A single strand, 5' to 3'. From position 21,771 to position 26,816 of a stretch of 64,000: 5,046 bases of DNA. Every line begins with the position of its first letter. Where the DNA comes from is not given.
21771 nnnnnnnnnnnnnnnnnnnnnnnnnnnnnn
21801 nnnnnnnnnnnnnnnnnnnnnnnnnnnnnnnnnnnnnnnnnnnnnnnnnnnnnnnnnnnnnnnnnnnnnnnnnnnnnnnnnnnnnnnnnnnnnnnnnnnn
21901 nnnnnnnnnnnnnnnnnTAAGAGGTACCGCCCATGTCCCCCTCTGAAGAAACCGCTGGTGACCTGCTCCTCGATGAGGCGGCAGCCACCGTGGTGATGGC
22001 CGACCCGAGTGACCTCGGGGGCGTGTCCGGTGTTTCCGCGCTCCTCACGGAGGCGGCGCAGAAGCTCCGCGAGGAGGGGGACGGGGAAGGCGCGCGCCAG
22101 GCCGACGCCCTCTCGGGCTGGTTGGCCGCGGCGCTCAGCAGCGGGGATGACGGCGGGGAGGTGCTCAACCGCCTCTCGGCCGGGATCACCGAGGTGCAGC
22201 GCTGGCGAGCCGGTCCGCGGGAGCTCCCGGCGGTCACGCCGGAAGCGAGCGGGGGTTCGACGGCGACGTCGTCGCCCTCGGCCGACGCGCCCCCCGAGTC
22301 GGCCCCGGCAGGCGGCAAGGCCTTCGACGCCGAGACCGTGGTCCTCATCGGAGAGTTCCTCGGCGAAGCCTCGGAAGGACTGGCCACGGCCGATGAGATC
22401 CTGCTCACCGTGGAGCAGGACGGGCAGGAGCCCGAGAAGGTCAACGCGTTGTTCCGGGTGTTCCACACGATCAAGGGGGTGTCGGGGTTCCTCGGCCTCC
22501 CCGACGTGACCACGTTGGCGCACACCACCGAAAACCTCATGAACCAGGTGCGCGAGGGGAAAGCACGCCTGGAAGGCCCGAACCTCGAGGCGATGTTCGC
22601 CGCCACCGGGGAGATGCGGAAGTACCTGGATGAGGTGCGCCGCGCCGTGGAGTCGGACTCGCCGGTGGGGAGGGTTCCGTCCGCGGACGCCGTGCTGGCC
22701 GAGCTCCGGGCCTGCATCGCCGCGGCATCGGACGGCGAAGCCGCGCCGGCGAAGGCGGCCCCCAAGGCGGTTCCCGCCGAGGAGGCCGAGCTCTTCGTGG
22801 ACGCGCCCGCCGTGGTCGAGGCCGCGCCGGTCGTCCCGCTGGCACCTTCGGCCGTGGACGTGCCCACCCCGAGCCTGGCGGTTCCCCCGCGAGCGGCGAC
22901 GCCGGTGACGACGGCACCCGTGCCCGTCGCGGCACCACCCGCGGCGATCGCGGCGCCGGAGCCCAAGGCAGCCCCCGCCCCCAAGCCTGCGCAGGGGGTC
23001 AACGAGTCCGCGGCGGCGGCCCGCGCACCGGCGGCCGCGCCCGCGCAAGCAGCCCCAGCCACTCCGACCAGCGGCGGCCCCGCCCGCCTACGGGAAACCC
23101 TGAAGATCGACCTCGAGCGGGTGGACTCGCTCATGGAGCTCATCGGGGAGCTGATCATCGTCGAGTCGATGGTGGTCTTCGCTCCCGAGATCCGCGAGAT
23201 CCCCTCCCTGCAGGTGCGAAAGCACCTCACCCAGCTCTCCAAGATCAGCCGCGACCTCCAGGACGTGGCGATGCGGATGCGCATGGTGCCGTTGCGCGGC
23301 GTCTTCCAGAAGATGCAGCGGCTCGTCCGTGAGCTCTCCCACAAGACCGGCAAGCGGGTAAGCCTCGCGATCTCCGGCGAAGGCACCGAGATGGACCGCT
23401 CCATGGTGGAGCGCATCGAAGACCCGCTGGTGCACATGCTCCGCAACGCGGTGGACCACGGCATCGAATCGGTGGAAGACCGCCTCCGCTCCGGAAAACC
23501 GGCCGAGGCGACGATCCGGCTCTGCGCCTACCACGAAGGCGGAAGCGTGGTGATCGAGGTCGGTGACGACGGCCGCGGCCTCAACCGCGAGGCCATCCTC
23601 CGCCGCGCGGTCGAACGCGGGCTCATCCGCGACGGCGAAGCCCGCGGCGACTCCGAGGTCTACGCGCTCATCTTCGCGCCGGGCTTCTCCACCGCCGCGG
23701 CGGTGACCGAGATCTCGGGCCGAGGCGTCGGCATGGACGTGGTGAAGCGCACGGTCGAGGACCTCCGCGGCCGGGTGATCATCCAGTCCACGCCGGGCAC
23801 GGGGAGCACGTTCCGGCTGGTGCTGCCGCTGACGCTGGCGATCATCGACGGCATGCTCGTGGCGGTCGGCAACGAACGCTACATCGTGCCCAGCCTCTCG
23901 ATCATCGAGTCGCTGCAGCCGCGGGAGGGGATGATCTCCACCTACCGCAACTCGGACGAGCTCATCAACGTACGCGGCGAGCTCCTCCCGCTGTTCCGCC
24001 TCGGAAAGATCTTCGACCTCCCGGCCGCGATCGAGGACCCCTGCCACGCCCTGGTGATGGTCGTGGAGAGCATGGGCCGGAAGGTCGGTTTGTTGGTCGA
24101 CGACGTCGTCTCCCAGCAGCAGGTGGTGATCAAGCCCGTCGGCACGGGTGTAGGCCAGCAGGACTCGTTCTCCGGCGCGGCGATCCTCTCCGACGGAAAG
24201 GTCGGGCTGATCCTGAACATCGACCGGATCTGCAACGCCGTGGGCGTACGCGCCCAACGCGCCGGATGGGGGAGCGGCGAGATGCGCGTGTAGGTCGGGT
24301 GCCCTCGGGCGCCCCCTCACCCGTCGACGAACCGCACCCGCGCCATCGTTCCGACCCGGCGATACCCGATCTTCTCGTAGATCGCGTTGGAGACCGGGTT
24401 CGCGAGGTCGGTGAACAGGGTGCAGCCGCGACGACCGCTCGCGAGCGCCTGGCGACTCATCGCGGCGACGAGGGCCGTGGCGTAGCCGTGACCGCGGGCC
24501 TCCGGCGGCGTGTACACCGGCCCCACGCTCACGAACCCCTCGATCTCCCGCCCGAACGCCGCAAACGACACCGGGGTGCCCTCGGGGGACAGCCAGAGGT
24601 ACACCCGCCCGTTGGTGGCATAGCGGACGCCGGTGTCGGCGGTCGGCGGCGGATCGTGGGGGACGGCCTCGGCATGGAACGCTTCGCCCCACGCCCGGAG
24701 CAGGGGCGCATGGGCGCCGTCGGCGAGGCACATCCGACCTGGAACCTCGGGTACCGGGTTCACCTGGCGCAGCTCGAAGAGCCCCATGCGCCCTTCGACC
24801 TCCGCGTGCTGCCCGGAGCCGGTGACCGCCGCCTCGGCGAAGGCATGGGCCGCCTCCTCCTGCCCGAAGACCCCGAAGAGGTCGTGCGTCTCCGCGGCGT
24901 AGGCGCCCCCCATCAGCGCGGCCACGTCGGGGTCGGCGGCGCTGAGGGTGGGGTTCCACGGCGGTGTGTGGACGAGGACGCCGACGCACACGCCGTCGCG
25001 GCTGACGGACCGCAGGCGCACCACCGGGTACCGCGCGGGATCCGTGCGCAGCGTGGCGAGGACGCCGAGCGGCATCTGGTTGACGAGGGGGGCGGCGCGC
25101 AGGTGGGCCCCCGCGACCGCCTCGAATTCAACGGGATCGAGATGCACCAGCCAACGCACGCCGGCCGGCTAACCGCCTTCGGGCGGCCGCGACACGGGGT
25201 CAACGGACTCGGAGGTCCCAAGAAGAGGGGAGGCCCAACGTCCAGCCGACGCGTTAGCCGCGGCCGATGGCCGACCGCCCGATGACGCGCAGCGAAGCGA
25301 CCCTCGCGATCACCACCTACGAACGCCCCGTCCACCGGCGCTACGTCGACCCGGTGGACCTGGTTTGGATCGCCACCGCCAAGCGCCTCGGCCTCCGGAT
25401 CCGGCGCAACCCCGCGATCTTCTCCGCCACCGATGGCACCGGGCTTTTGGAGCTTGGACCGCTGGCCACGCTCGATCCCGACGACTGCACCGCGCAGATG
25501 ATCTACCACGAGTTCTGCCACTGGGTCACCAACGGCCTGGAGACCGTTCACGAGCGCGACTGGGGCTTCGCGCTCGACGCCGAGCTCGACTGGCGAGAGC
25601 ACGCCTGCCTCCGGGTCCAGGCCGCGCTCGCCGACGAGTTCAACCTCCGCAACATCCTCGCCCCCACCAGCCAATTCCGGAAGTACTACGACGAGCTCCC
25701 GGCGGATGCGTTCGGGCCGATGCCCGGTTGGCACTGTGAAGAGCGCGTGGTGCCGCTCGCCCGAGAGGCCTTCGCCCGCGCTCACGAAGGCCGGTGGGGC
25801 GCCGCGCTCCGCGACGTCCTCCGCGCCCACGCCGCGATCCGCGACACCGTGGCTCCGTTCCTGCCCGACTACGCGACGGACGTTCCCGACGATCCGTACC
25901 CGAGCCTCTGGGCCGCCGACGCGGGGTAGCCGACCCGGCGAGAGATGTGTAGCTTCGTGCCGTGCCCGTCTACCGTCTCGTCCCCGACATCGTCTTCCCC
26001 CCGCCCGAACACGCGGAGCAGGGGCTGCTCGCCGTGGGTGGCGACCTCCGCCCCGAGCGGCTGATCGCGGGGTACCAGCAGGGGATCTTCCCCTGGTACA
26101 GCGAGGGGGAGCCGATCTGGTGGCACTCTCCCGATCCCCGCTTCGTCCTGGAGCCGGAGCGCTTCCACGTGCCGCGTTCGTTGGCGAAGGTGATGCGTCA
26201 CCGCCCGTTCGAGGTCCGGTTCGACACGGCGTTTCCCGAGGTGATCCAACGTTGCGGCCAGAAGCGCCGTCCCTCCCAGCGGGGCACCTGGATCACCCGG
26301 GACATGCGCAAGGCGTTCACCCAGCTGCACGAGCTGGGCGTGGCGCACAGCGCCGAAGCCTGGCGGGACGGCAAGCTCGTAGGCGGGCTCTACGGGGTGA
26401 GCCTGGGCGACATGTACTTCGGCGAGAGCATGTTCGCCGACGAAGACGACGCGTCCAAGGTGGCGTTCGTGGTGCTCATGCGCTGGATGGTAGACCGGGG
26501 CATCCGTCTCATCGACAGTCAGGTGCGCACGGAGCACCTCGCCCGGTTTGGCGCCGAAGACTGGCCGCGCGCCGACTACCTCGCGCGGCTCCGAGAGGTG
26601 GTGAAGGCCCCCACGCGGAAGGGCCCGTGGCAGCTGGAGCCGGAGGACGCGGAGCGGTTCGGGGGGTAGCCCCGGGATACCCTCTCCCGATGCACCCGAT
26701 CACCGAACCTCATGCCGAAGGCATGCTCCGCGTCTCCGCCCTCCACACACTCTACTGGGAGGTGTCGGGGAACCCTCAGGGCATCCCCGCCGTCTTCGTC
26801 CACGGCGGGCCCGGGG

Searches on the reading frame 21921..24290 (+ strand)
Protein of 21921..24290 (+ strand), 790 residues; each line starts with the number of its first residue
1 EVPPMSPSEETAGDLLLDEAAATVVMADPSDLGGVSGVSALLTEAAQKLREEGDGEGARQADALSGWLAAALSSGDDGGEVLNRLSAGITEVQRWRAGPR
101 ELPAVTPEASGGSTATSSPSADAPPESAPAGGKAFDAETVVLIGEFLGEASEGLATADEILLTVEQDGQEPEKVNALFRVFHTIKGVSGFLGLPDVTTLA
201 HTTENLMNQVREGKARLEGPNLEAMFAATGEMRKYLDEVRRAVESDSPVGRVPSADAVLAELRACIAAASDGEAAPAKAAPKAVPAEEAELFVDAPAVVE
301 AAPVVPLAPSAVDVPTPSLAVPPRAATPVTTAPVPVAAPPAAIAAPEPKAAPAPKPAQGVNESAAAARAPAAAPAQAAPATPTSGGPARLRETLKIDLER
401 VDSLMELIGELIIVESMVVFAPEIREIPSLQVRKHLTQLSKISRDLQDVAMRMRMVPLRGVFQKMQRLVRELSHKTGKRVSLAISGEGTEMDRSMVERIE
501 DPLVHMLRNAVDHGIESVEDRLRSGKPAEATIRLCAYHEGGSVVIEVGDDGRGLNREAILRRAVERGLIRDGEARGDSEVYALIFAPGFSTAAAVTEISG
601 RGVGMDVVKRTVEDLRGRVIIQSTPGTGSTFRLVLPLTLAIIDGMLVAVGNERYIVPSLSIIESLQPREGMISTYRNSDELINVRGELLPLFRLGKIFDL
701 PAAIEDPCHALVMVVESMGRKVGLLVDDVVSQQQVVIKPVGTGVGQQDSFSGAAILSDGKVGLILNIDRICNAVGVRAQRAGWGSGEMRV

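Call 28: search_protein_families(library=pfam, proteins=[window:21921-24290:+], max_evalue=0.001)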
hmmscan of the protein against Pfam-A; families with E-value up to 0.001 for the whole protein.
window:21921-24290:+ (790 aa): 4 families
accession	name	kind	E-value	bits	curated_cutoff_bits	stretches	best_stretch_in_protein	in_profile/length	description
PF01584.24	CheW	-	3.9e-24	85.3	23.5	1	644-772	2-135/138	CheW-like domain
PF02518.31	HATPase_c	-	1.7e-18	67.5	26.4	1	500-638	3-110/111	Histidine kinase-, DNA gyrase B-, and HSP90-like ATPase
PF01627.28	Hpt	-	3.4e-14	53.3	24.6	1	142-241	2-83/84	Hpt domain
PF02895.20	H-kinase_dim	-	2.6e-13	50.7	23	1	392-453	2-68/68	Signal transducing histidine kinase, homodimeric domain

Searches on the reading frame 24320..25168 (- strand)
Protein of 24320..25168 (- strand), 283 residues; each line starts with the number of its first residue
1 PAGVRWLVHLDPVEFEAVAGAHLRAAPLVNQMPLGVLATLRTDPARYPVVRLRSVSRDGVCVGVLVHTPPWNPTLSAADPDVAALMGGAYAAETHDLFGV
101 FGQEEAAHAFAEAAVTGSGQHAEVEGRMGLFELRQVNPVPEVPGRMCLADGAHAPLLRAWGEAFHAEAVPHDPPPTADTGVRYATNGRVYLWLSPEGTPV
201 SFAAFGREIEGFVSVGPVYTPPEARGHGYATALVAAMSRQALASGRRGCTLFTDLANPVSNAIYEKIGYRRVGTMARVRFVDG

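Call 28: search_protein_families(library=pfam, proteins=[window:24320-25168:-], max_evalue=0.001)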
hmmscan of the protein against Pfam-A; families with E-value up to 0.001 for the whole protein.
window:24320-25168:- (283 aa): 5 families
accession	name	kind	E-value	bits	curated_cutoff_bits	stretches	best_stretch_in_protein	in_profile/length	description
PF00583.31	Acetyltransf_1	-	1.3e-09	38.8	20.7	1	182-269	24-116/116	Acetyltransferase (GNAT) family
PF08445.16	FR47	-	2.1e-08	34.5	22.1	1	215-274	24-82/86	FR47-like protein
PF13508.13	Acetyltransf_7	-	6.3e-08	33.3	27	1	196-270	11-83/84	Acetyltransferase (GNAT) domain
PF13673.13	Acetyltransf_10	-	0.0002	21.8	23.6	1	187-275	29-113/128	Acetyltransferase (GNAT) domain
PF13302.13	Acetyltransf_3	-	0.00032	21.8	25.4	0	213-270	81-138/138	Acetyltransferase (GNAT) domain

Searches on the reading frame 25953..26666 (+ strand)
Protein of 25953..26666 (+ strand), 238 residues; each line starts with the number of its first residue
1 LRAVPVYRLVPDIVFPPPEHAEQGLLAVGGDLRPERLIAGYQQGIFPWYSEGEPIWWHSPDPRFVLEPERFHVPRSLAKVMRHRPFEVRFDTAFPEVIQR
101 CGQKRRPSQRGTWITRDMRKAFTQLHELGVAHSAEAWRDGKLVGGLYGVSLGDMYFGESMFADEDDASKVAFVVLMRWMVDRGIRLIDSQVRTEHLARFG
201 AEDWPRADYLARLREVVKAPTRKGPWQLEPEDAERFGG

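Call 28: search_protein_families(library=pfam, proteins=[window:25953-26666:+], max_evalue=0.001)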
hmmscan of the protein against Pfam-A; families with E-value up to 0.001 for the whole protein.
window:25953-26666:+ (238 aa): 2 families
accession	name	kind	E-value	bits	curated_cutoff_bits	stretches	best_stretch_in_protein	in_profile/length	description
PF03588.20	Leu_Phe_trans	-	2.3e-72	242.5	22.7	1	34-204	1-170/171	Leucyl/phenylalanyl-tRNA protein transferase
PF13480.13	Acetyltransf_6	-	0.00011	22.8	22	1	111-189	52-134/143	Acetyltransferase (GNAT) domain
